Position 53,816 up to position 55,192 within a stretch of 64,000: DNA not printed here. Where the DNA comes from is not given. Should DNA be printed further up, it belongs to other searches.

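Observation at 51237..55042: Minimal RnfD-RnfC-RnfC cluster without RnfG/E/A/B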

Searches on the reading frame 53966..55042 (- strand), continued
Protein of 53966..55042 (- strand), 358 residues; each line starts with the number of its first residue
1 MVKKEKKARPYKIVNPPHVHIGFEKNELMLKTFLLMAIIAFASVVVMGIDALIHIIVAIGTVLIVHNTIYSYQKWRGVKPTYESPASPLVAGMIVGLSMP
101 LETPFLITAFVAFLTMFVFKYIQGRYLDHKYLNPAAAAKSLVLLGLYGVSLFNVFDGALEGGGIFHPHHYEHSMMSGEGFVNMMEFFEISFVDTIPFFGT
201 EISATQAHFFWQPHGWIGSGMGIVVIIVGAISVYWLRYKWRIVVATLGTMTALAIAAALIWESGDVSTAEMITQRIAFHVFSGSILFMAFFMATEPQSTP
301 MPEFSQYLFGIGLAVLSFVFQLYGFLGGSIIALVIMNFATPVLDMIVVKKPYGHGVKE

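Call 19: find_related_loci(query=A1, collection=genome_contigs, flank=8000)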
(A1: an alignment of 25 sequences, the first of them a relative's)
Query A1 (358 aa) in genome_contigs; peptide patterns used: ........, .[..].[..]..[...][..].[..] (x = any residue, [..] = any of these).
75 stretches matched a pattern; 48 encode a relative of the query (tblastn E <= 1e-3); 48 distinct loci.
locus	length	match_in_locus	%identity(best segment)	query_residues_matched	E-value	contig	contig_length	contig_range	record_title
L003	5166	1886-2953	78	1-358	0e+0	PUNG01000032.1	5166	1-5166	MAG: Thermoplasmata archaeon isolate B1Sed10_20 B1-Sed10-C26406, whole genome shotgun sequence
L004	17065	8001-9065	78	4-358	0e+0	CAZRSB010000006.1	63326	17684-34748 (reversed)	MAG TPA_asm: uncultured Thermoplasmata archaeon isolate binchicken_co32_354 genome assembly, contig: NODE_362_length_633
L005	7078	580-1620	74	1-354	0e+0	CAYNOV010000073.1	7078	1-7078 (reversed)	MAG TPA_asm: uncultured Thermoplasmata archaeon isolate binchicken_co32_401 genome assembly, contig: NODE_19086_length_7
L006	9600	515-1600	60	1-358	1e-143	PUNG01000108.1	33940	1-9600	MAG: Thermoplasmata archaeon isolate B1Sed10_20 B1-Sed10-C954, whole genome shotgun sequence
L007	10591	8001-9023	65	1-354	3e-143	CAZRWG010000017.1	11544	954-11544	MAG TPA_asm: uncultured Thermoplasmata archaeon isolate binchicken_co32_421 genome assembly, contig: NODE_9634_length_11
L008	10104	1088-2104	63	3-354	3e-140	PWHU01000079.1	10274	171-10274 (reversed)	MAG: Thermoplasmata archaeon isolate T1Sed10_113R1 T1-Sed10-C7456, whole genome shotgun sequence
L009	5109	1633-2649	59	7-358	4e-129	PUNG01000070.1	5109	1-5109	MAG: Thermoplasmata archaeon isolate B1Sed10_20 B1-Sed10-C26847, whole genome shotgun sequence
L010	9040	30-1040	57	2-353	8e-127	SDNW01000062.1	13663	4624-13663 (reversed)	MAG: Promethearchaeota archaeon isolate AMARA_5S AMARA-sed17-13154, whole genome shotgun sequence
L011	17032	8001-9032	56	1-358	1e-125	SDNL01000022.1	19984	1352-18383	MAG: Promethearchaeota archaeon isolate TEKIR_8 Tekir-sed17-5812, whole genome shotgun sequence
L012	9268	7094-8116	63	1-354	5e-145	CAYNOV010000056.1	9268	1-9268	MAG TPA_asm: uncultured Thermoplasmata archaeon isolate binchicken_co32_401 genome assembly, contig: NODE_13116_length_9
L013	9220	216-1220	57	1-354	2e-124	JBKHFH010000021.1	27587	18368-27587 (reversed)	MAG: Thermoplasmata archaeon isolate D1M05_39 NODE_918_length_27587_cov_60.316178, whole genome shotgun sequence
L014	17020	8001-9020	55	1-353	1e-123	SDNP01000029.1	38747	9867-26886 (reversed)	MAG: Candidatus Thorarchaeota archaeon isolate TEKIR_14 Tekir-sed17-1464, whole genome shotgun sequence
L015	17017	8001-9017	57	4-353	8e-122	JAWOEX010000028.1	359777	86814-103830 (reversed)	MAG: Candidatus Thorarchaeota archaeon isolate BLK6-1.bin.124 k191_1635833, whole genome shotgun sequence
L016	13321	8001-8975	59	11-354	9e-122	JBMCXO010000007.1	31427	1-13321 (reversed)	MAG: Candidatus Natronoplasma sp. isolate D5M12_42 NODE_390_length_31427_cov_10.044881, whole genome shotgun sequence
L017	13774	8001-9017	56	2-355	6e-122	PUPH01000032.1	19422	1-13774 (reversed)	MAG: Thermoplasmata archaeon isolate B1Sed10_107R1 B1-Sed10-C2905, whole genome shotgun sequence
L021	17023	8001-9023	56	2-358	2e-119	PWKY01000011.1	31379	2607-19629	MAG: Thermoplasmata archaeon isolate CSSed10_214 CS-Sed10-C1888, whole genome shotgun sequence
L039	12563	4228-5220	41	17-358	6e-78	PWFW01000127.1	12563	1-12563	MAG: Halanaerobiaceae bacterium isolate T1Sed10_23 T1-Sed10-C5264, whole genome shotgun sequence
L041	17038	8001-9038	40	1-357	9e-77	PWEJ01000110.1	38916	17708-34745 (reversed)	MAG: Halanaerobiaceae bacterium isolate T1Sed10_84 T1-Sed10-C629, whole genome shotgun sequence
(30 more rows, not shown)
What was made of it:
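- Checked: The nearest D-C-C loci are Thermoplasmata MAGs (call 19).
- One related genome carries three separate D-C modules (L003, L006, L009; call 19). Many of the closest family members come from soda-lake and hypersaline sediment MAGs (call 19).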

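Call 25: search_protein_families(library=pfam, proteins=[L041:8001-11384:+, L041:11402-11902:+, L041:11902-13806:+, L041:13829-14566:+, L039:4162-7761:+, L039:7758-8489:+, L004:7090-7908:+, L004:11842-13215:+, L021:6857-8164:-, L021:10373-10666:+], max_evalue=0.0001)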
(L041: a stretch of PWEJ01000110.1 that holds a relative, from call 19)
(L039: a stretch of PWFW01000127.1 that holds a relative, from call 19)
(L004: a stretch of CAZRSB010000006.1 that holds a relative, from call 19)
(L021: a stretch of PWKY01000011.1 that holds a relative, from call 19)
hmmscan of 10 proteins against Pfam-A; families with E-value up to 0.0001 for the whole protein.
L041:8001-11384:+ (1127 aa): 10 families
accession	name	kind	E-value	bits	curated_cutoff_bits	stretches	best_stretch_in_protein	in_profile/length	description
PF00384.28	Molybdopterin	-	1.6e-76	258.1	24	1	500-923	1-352/353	Molybdopterin oxidoreductase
PF03116.20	NQR2_RnfD_RnfE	-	9.9e-39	133.9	27.7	1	15-342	4-296/296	NQR2, RnfD, RnfE family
PF01568.27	Molydop_binding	-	1.3e-28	99.7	26.8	1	1006-1112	1-110/110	Molydopterin dinucleotide binding domain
PF04879.21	Molybdop_Fe4S4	-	5.7e-15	55.5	22.7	1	446-497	3-55/55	Molybdopterin oxidoreductase Fe4S4 domain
PF22117.2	Fer4_Nqo3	-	7e-08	33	27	1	363-430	2-67/67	NADH-quinone oxidoreductase subunit 3, ferredoxin-like domain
PF13187.11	Fer4_9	-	5.1e-07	30.1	27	1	371-429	1-52/52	4Fe-4S dicluster domain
PF12838.12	Fer4_7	-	1.1e-06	29.5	27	0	414-459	2-49/52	4Fe-4S dicluster domain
PF00037.32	Fer4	-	1.8e-06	27.9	21.1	0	412-430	6-24/24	4Fe-4S binding domain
PF13183.11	Fer4_8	-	2.3e-05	25.3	27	1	369-427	2-67/68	4Fe-4S dicluster domain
PF14697.11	Fer4_21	-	4.3e-05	24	35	1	368-430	4-58/59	4Fe-4S dicluster domain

L041:11402-11902:+ (166 aa): 1 family
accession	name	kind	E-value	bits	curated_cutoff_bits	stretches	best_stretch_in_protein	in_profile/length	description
PF01257.25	2Fe-2S_thioredx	-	9e-46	155.8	24.8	1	20-161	3-144/145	Thioredoxin-like [2Fe-2S] ferredoxin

L041:11902-13806:+ (634 aa): 9 families
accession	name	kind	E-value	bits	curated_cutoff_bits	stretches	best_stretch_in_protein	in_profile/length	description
PF01512.22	Complex1_51K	-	2.7e-45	154.4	31.2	1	181-350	3-149/150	Nuo51 FMN-binding domain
PF10589.14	NADH_4Fe-4S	-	2.6e-33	114.2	23.5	1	461-545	1-85/85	NADH-ubiquinone oxidoreductase-F iron-sulfur binding region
PF00037.32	Fer4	-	2.9e-09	36.8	21.1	2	593-615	1-23/24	4Fe-4S binding domain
PF01257.25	2Fe-2S_thioredx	-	4.8e-08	33.4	24.8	1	22-101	62-143/145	Thioredoxin-like [2Fe-2S] ferredoxin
PF13237.11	Fer4_10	-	3.5e-07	30.5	25.5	1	564-611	4-53/53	4Fe-4S dicluster domain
PF12838.12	Fer4_7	-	2e-06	28.6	27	1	569-614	2-52/52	4Fe-4S dicluster domain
PF13187.11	Fer4_9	-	2.9e-06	27.6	27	1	569-614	2-51/52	4Fe-4S dicluster domain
PF10531.15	SLBB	-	5.9e-05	23.2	27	0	374-422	2-53/55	SLBB domain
PF12797.12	Fer4_2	-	9.5e-05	22.6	24.5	0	593-612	3-22/22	4Fe-4S binding domain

L041:13829-14566:+ (245 aa): 12 families
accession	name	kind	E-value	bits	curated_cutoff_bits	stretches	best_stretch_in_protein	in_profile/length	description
PF13510.11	Fer2_4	-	5.4e-18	65.3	22.8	1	5-77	2-77/82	2Fe-2S iron-sulfur cluster binding domain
PF13237.11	Fer4_10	-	3.1e-11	43.4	25.5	1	172-226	5-53/53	4Fe-4S dicluster domain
PF10588.14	NADH-G_4Fe-4S_3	-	5.6e-11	42.2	27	1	88-123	1-36/40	NADH-ubiquinone oxidoreductase-G iron-sulfur binding region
PF14697.11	Fer4_21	-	5.1e-09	36.6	35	1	174-226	6-52/59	4Fe-4S dicluster domain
PF12838.12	Fer4_7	-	7e-09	36.5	27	1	176-226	2-49/52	4Fe-4S dicluster domain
PF00037.32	Fer4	-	3.1e-08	33.5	21.1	2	173-189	5-21/24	4Fe-4S binding domain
PF13534.11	Fer4_17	-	7e-08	33.3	22.2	1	176-229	2-60/61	4Fe-4S dicluster domain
PF13187.11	Fer4_9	-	3.1e-07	30.7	27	1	175-228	1-50/52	4Fe-4S dicluster domain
PF00111.32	Fer2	-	1.5e-05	25.3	21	1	10-72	2-60/77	2Fe-2S iron-sulfur cluster binding domain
PF12797.12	Fer4_2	-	3.5e-05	23.9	24.5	0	211-226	6-21/22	4Fe-4S binding domain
PF13183.11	Fer4_8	-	4.5e-05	24.4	27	0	174-228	3-67/68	4Fe-4S dicluster domain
PF13746.11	Fer4_18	-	7e-05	23.4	27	0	201-231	47-77/114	4Fe-4S dicluster domain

L039:4162-7761:+ (1199 aa): 15 families
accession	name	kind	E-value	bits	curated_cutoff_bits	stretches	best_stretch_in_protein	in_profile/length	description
PF00384.28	Molybdopterin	-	3e-75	253.9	24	1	508-930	1-351/353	Molybdopterin oxidoreductase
PF03116.20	NQR2_RnfD_RnfE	-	2.3e-33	116.3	27.7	1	21-343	4-291/296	NQR2, RnfD, RnfE family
PF01568.27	Molydop_binding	-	5e-21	75.2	26.8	1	1013-1106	1-99/110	Molydopterin dinucleotide binding domain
PF00037.32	Fer4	-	2e-17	62.7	21.1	2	1161-1182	2-23/24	4Fe-4S binding domain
PF12838.12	Fer4_7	-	7.9e-14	52.3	27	1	1136-1181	2-52/52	4Fe-4S dicluster domain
PF13187.11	Fer4_9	-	4e-11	43.2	27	1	1136-1181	2-51/52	4Fe-4S dicluster domain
PF04879.21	Molybdop_Fe4S4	-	7.8e-10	39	22.7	1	454-505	3-55/55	Molybdopterin oxidoreductase Fe4S4 domain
PF13237.11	Fer4_10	-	8.8e-10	38.8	25.5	1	1130-1178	3-53/53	4Fe-4S dicluster domain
PF13484.11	Fer4_16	-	4.5e-09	37.4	30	0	1136-1154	2-20/66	4Fe-4S double cluster binding domain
PF14697.11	Fer4_21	-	6.8e-09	36.2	35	0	1126-1152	31-58/59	4Fe-4S dicluster domain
PF13183.11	Fer4_8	-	1.3e-06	29.3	27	0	376-435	2-67/68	4Fe-4S dicluster domain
PF12837.12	Fer4_6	-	1.4e-06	28.4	25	0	1163-1182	5-24/24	4Fe-4S binding domain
PF13746.11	Fer4_18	-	4.3e-06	27.3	27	0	1127-1178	52-96/114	4Fe-4S dicluster domain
PF12797.12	Fer4_2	-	1.6e-05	25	24.5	0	373-389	4-20/22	4Fe-4S binding domain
PF13534.11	Fer4_17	-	1.7e-05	25.7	22.2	0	1166-1190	1-25/61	4Fe-4S dicluster domain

L039:7758-8489:+ (243 aa): 11 families
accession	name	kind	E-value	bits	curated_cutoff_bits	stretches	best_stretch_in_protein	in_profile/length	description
PF13510.11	Fer2_4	-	1e-14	54.8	22.8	1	6-77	2-78/82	2Fe-2S iron-sulfur cluster binding domain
PF13187.11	Fer4_9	-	3.9e-11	43.2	27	1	174-227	2-50/52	4Fe-4S dicluster domain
PF10588.14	NADH-G_4Fe-4S_3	-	2.1e-08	34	27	1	87-122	1-36/40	NADH-ubiquinone oxidoreductase-G iron-sulfur binding region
PF12838.12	Fer4_7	-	8.2e-08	33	27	1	174-226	2-50/52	4Fe-4S dicluster domain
PF00111.32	Fer2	-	8.2e-08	32.5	21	1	11-73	2-62/77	2Fe-2S iron-sulfur cluster binding domain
PF13237.11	Fer4_10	-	1.3e-07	31.8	25.5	1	171-225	6-53/53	4Fe-4S dicluster domain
PF13746.11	Fer4_18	-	1.7e-07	31.9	27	0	171-188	58-75/114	4Fe-4S dicluster domain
PF00037.32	Fer4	-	2.6e-07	30.6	21.1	0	211-225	5-19/24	4Fe-4S binding domain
PF13183.11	Fer4_8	-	5.2e-07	30.6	27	0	172-186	3-17/68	4Fe-4S dicluster domain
PF12797.12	Fer4_2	-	7.4e-06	26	24.5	0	211-225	7-21/22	4Fe-4S binding domain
PF13534.11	Fer4_17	-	1.7e-05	25.7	22.2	0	212-228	44-60/61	4Fe-4S dicluster domain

L004:7090-7908:+ (272 aa): 1 family
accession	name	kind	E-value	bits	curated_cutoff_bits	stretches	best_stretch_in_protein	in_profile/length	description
PF00582.32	Usp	-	3e-18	67.2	24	1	5-138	1-139/141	Universal stress protein family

L004:11842-13215:+ (457 aa): 8 families
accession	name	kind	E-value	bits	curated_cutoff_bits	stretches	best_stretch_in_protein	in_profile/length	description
PF00890.30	FAD_binding_2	-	4.7e-15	56.1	20.4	1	17-215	1-215/414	FAD binding domain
PF07992.20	Pyr_redox_2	-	6.6e-14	52.5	26.1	0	16-48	1-33/291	Pyridine nucleotide-disulphide oxidoreductase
PF03486.20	HI0933_like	-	4.4e-13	49.7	50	1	17-63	2-45/244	HI0933-like protein Rossmann domain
PF01266.30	DAO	-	9.2e-11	42.3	27.9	1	17-202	1-203/353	FAD dependent oxidoreductase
PF21688.3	FAD-depend_C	-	1.1e-09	39.3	27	1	250-405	34-194/197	FAD-dependent protein, C-terminal domain-like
PF01134.28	GIDA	-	1.4e-06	28.1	22.1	0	391-453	320-383/391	Glucose inhibited division protein A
PF13450.12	NAD_binding_8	-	2e-06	28.4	21.9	1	20-50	1-31/68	NAD(P)-binding Rossmann-like domain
PF05834.18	Lycopene_cycl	-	2.3e-05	24.1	23.4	0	17-50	1-36/380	Lycopene cyclase protein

L021:6857-8164:- (435 aa): 2 families
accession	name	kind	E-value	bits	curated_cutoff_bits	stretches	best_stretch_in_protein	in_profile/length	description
PF04055.27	Radical_SAM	-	3e-10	40.9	29.5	1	116-218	3-106/166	Radical SAM superfamily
PF13353.11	Fer4_12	-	8.2e-05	23.4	22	0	109-201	5-93/137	4Fe-4S single cluster domain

L021:10373-10666:+ (97 aa): 1 family
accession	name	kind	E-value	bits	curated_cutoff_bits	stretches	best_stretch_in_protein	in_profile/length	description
PF01918.27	Alba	-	2e-19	69.5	25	1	9-70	1-64/66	Alba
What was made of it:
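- Full retention of FMN and two FeS clusters in C, and fusions of D to catalytic dehydrogenases (call 25), point to real electron flux, not sensing.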

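Call 26: list_cluster_members(proteins=[window:53966-55042:-, window:52611-53963:-, window:51237-52562:-])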
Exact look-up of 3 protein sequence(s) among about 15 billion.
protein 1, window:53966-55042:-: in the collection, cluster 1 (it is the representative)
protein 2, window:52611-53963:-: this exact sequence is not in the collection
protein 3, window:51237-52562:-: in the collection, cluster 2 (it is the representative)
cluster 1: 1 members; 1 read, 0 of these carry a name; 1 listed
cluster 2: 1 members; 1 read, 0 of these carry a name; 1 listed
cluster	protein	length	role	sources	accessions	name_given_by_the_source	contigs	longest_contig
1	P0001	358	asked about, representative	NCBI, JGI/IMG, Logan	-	-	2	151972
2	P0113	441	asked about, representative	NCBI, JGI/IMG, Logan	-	-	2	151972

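Call 39: predict_structure(alignment_id=A1)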
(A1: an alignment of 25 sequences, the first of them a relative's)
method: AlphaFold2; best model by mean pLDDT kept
length: 358 residues; sequences in the alignment: 25
mean_pLDDT: 81.3   pTM: 0.83
mean pLDDT of the five models: 81.3, 80.8, 80.0, 79.4, 78.3
residues with pLDDT >= 90: 161; 70-90: 119; 50-70: 42; < 50: 36
segments of 3 or more residues with pLDDT < 50: 1-19, 161-164, 348-358
pLDDT, mean of each block of 10 residues (from residue 1): 40 46 80 95 90 97 98 94 91 94 91 96 82 91 82 59 51 82 81 65 79 72 90 88 96 95 86 91 85 68 89 95 83 92 68 37
secondary structure, 60 per line:
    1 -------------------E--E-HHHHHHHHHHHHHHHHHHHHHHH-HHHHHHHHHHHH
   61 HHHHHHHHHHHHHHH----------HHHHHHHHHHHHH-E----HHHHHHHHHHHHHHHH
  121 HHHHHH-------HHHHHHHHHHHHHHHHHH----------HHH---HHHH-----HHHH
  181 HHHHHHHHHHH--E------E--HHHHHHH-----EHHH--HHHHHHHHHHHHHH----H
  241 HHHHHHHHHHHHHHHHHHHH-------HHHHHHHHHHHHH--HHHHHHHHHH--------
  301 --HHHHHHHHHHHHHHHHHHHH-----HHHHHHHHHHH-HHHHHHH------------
elements in order: H25-47 H49-75 H86-98 H105-126 H134-151 H168-171 H177-191 H204-210 H222-235 H240-260 H268-280 H283-292 H303-322 H328-338 H340-346
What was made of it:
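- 53966..55042 (-): RnfD/NqrB-like polytopic membrane protein (358 aa, 0 Cys, 13 His). Family-conserved features: N-terminal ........, NPA 133-135, FHPHH 165-169, [S/T]-x-E-G-F 176-180, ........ 211-218, KWRI 239-242, RxAFH 275-279, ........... 290-300. AF2 model with pLDDT 81 and pTM 0.83 (call 39).
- Model coordinates were not accessible, and pLDDT is only 51-59 around residues 151-170 (call 39).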

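Call 42: fold_search(model_id=the predicted structure, library=pdb)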
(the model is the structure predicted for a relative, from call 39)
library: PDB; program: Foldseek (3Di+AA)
matches with E <= 10: 338; with E <= 0.001: 15
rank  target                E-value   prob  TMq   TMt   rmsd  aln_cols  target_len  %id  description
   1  9eri_D                5.3e-10  1.00  0.66  0.73   6.4       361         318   19  Cryo-EM structure of sodium pumping Rnf complex from Acetobacterium woodii bound to NADH (released 2025-03-05)
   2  8ahx_D                5.1e-09  1.00  0.69  0.71   6.0       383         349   20  Cryo-EM structure of the nitrogen-fixation associated NADH:ferredoxin oxidoreductase RNF from Azotobacter vinelandii (released 2023-11-01)
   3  7zc6_D                2.8e-08  1.00  0.66  0.76   6.1       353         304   20  Na+ - translocating ferredoxin: NAD+ reductase (Rnf) of C. tetanomorphum (released 2022-09-28)
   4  8evu_B                1.6e-07  1.00  0.64  0.56   6.0       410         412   17  Cryo EM structure of Vibrio cholerae NQR (released 2022-11-16)
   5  8acw_B                1.9e-07  1.00  0.66  0.62   5.5       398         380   17  X-ray structure of Na+-NQR from Vibrio cholerae at 3.4 A resolution (released 2023-07-12)
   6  8rbq_D                1.9e-07  1.00  0.61  0.70   8.3       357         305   18  Cryo-EM structure of the NADH:ferredoxin oxidoreductase RNF from Azotobacter vinelandii, dithionite reduced (released 2024-06-26)
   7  9lrr_B                1.9e-07  1.00  0.65  0.58   5.9       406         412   16  Cryo-EM structure of Na+-translocating NADH-ubiquinone oxidoreductase NqrB-G141A mutant from Vibrio cholerae with boun (released 2025-04-23)
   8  8ad0_B                2.2e-07  1.00  0.65  0.61   6.0       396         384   18  X-ray structure of Na+-NQR from Vibrio cholerae in different conformation at 3.1 A (released 2023-07-12)
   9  8a1x_B                3.8e-07  1.00  0.63  0.58   5.7       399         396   17  Sodium pumping NADH-quinone oxidoreductase with inhibitor DQA (released 2023-06-14)
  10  7xk3_B                4.0e-07  1.00  0.62  0.58   6.6       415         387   17  Cryo-EM structure of Na+-pumping NADH-ubiquinone oxidoreductase from Vibrio cholerae, state 1 (released 2022-07-20)
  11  9uuu_B                4.5e-07  1.00  0.65  0.61   5.8       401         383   17  Cryo-EM structure of Na+-translocating NADH-ubiquinone oxidoreductase from Vibrio cholerae reduced by NADH (released 2025-06-25)
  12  8a1v_B                4.7e-07  1.00  0.66  0.60   5.7       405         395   17  Sodium pumping NADH-quinone oxidoreductase with substrate Q2 (released 2023-06-14)
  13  8a1t_B                5.4e-07  1.00  0.58  0.53   5.0       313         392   18  Sodium pumping NADH-quinone oxidoreductase (released 2023-06-14)
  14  7xk6_B                8.2e-07  1.00  0.64  0.56   6.0       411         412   16  Cryo-EM structure of Na+-pumping NADH-ubiquinone oxidoreductase from Vibrio cholerae, with aurachin D-42 (released 2022-07-20)
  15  9ud3_B                6.9e-06  1.00  0.56  0.53   6.0       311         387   17  Cryo-EM structure of Na+-translocating NADH-ubiquinone oxidoreductase NqrB-T236Y mutant from Vibrio cholerae (released 2025-06-25)
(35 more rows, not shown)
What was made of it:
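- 53966..55042 (-): Best PDB folds are RnfD 9eri_D, 8ahx_D and 7zc6_D, then NqrB (TM 0.6-0.76, 17-20% identity) (call 42).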
